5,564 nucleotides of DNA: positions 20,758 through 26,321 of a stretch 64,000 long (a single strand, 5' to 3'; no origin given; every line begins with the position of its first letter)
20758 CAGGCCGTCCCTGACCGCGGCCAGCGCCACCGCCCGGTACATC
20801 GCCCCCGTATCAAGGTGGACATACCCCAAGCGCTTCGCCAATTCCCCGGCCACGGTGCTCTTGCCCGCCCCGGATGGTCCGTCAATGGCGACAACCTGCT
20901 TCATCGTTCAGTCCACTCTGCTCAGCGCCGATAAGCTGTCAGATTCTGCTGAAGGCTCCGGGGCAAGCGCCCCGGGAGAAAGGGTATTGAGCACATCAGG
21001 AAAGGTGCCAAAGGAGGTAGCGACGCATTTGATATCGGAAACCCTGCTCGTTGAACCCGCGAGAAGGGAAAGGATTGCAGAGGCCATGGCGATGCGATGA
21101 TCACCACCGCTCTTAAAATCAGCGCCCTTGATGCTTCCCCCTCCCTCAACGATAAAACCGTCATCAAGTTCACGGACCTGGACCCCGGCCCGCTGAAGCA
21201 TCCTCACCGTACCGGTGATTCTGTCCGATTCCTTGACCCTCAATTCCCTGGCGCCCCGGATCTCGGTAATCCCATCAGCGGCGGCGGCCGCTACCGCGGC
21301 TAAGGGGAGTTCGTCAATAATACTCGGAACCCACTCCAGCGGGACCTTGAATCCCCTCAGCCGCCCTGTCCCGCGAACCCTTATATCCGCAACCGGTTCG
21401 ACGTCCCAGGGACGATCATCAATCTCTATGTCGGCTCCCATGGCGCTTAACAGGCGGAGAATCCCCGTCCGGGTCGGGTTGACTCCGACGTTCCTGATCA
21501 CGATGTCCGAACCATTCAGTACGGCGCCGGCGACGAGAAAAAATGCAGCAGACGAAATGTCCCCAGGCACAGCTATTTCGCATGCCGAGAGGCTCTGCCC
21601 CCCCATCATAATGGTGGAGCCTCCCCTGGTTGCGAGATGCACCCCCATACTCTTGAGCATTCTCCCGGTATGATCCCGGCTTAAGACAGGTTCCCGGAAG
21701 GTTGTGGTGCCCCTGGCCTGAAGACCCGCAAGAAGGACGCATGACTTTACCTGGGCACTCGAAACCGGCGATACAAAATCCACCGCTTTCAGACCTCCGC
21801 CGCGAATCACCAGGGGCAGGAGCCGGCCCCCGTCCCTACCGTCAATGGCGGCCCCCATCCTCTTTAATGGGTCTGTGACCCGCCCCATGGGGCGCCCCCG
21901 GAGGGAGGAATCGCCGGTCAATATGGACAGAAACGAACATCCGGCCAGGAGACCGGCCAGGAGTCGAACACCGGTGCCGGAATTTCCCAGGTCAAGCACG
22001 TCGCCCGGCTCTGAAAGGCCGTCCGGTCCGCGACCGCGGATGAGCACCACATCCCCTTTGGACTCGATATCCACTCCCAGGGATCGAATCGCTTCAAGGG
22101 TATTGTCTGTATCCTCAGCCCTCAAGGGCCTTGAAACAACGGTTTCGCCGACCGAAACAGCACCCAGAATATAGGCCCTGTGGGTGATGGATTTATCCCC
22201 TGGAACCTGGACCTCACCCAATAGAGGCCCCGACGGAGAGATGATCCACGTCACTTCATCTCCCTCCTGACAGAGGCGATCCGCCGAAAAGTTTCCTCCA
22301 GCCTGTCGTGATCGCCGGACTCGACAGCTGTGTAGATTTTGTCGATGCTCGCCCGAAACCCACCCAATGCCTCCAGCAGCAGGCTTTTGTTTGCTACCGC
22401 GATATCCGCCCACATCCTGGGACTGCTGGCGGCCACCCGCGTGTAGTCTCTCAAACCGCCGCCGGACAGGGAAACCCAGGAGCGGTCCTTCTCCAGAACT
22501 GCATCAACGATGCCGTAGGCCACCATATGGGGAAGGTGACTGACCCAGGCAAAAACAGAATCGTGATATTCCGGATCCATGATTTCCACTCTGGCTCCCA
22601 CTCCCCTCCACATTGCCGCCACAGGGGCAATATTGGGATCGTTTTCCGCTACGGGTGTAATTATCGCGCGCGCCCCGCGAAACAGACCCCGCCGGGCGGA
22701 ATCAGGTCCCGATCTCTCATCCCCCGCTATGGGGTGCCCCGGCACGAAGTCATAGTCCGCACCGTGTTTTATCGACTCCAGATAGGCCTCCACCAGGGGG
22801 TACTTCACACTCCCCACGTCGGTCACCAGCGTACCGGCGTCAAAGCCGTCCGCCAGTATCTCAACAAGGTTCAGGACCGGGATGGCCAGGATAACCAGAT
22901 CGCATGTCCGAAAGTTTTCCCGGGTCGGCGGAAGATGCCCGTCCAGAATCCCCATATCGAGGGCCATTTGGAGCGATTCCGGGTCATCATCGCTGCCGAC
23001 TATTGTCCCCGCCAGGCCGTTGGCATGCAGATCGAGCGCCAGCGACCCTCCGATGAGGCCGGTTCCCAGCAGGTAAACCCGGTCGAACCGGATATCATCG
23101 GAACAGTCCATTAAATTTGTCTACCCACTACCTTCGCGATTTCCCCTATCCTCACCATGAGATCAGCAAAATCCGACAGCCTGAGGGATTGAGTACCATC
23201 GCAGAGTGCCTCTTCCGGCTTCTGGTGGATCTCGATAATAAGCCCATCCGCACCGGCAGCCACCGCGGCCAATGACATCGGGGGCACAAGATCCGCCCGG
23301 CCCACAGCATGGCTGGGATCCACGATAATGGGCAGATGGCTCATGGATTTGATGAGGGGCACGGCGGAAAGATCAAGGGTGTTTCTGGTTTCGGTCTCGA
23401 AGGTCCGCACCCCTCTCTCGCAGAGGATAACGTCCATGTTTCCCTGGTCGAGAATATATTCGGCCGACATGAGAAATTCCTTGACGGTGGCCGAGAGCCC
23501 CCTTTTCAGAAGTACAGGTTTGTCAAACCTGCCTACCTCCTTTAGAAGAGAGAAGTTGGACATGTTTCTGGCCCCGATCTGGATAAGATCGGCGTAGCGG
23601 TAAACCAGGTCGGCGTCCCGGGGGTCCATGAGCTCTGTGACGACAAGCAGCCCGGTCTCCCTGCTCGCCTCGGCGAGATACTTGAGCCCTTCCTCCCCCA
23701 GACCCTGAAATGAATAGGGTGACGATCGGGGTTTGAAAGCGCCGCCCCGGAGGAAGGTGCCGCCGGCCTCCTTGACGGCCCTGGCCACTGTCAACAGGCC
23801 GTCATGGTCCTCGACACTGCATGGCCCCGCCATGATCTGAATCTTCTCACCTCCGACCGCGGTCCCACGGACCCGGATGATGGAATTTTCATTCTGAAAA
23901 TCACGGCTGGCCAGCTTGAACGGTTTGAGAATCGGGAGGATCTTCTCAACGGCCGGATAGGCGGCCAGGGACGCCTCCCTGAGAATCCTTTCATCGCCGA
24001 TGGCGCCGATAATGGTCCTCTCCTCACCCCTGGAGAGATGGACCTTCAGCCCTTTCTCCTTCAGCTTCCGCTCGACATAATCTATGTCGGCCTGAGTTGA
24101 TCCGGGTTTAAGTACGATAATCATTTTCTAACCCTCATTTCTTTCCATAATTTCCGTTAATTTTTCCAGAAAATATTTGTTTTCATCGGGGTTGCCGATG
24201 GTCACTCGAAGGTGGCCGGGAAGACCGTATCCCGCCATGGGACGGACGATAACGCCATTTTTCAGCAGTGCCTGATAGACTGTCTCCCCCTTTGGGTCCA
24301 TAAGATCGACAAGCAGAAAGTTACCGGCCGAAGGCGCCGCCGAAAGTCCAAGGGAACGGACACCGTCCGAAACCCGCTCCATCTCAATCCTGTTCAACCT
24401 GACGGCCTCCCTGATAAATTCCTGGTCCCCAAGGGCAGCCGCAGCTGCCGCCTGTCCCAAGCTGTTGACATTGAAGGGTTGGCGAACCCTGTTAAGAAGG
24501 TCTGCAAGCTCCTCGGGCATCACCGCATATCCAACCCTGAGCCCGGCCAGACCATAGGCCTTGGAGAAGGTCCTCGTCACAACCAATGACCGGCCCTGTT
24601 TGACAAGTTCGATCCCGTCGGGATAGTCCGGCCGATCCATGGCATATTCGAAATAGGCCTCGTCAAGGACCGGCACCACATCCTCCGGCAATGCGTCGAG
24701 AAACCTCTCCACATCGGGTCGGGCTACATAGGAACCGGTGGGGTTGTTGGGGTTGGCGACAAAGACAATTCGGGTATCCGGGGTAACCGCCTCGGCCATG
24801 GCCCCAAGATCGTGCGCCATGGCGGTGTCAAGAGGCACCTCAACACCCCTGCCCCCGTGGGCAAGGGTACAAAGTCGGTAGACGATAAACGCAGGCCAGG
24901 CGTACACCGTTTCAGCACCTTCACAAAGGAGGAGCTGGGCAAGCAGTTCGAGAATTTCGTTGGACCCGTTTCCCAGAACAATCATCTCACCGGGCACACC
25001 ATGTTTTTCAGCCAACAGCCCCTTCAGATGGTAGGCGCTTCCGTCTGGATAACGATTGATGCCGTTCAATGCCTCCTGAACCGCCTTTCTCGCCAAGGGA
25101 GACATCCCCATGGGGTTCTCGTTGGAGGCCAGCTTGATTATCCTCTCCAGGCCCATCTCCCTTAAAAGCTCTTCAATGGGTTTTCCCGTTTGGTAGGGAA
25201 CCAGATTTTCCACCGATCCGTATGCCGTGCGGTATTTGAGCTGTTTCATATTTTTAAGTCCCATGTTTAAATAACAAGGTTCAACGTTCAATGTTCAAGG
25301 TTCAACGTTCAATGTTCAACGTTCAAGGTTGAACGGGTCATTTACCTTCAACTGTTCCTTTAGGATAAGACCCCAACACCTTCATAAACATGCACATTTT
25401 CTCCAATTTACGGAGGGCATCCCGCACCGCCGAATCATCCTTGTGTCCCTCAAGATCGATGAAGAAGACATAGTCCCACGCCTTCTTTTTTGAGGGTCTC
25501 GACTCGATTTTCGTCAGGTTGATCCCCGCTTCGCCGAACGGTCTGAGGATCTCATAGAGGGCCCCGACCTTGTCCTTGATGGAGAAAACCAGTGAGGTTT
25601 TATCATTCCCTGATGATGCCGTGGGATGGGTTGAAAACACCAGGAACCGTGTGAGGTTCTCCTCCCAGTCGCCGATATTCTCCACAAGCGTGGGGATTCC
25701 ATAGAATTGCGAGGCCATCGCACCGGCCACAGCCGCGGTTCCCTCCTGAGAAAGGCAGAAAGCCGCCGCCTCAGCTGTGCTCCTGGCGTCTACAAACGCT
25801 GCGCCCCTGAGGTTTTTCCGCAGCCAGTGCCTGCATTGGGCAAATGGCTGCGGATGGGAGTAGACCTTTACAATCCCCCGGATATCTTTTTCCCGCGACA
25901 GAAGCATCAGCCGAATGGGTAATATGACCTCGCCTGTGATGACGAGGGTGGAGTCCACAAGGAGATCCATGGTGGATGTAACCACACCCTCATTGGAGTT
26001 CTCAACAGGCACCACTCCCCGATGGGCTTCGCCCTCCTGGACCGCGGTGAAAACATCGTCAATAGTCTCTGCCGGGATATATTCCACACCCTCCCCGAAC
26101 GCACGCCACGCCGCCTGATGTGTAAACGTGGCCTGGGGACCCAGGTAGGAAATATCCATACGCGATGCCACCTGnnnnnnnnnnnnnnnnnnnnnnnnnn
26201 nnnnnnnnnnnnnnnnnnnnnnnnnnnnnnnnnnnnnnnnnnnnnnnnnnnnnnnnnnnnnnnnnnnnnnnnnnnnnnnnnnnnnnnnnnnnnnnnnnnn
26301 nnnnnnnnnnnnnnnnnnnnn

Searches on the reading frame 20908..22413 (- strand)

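Call 19: search_protein_families(library=pfam, proteins=[window:20908-22413:-], max_evalue=0.00001)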
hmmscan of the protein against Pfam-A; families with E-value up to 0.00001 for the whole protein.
window:20908-22413:- (501 aa): 1 family
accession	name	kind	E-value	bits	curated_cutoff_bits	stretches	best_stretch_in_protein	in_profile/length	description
PF00275.25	EPSP_synthase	-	4.2e-116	388.5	22.8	1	60-475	3-417/417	EPSP synthase (3-phosphoshikimate 1-carboxyvinyltransferase)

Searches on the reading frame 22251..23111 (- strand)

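Call 19: search_protein_families(library=pfam, proteins=[window:22251-23111:-], max_evalue=0.00001)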
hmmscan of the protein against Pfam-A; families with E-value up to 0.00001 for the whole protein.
window:22251-23111:- (286 aa): 2 families
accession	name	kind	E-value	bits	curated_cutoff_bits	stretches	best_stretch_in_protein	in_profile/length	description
PF02153.23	PDH_N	-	6.9e-29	100.8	26.5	1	24-176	1-153/154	Prephenate dehydrogenase, nucleotide-binding domain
PF20463.3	PDH_C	-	7.7e-28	97.3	22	1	179-276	1-101/102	Prephenate dehydrogenase, dimerization domain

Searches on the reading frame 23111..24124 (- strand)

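Call 20: search_protein_families(library=pfam, proteins=[window:23111-24124:-], max_evalue=0.00001)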
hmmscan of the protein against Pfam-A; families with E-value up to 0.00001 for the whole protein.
window:23111-24124:- (337 aa): 3 families
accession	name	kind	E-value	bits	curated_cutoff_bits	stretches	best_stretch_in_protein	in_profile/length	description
PF00793.26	DAHP_synth_1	-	1.5e-77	260.6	25.5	1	91-322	14-257/270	DAHP synthetase I family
PF18152.6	DAHP_snth_FXD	-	3.1e-24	85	27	1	1-67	1-67/67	DAHP synthase ferredoxin-like domain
PF03102.20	NeuB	-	1.4e-08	34.9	22.1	1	142-336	53-239/241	NeuB family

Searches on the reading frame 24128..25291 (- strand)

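Call 20: search_protein_families(library=pfam, proteins=[window:24128-25291:-], max_evalue=0.00001)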
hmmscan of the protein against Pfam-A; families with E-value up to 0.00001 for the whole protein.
window:24128-25291:- (387 aa): 1 family
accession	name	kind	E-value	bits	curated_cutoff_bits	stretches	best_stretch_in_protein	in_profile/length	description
PF00155.27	Aminotran_1_2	-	2.2e-57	195.3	19.7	1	50-378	2-361/361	Aminotransferase class I and II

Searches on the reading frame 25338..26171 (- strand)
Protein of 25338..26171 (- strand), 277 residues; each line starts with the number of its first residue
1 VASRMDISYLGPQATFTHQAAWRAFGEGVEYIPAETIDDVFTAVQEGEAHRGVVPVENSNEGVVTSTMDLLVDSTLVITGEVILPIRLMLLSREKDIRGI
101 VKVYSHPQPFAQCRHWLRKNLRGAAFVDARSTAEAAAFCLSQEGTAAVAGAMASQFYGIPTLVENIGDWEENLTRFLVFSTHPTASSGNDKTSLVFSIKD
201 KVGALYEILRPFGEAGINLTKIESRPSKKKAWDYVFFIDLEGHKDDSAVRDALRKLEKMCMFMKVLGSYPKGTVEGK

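Call 20: search_protein_families(library=pfam, proteins=[window:25338-26171:-], max_evalue=0.00001)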
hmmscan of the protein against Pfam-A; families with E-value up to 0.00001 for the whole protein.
window:25338-26171:- (277 aa): 2 families
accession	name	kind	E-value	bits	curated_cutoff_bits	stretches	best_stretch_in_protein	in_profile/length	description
PF00800.23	PDT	-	1.5e-58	198.1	25.2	1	7-182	1-179/181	Prephenate dehydratase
PF01842.31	ACT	-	1.6e-16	60.2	27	1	192-257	1-65/66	ACT domain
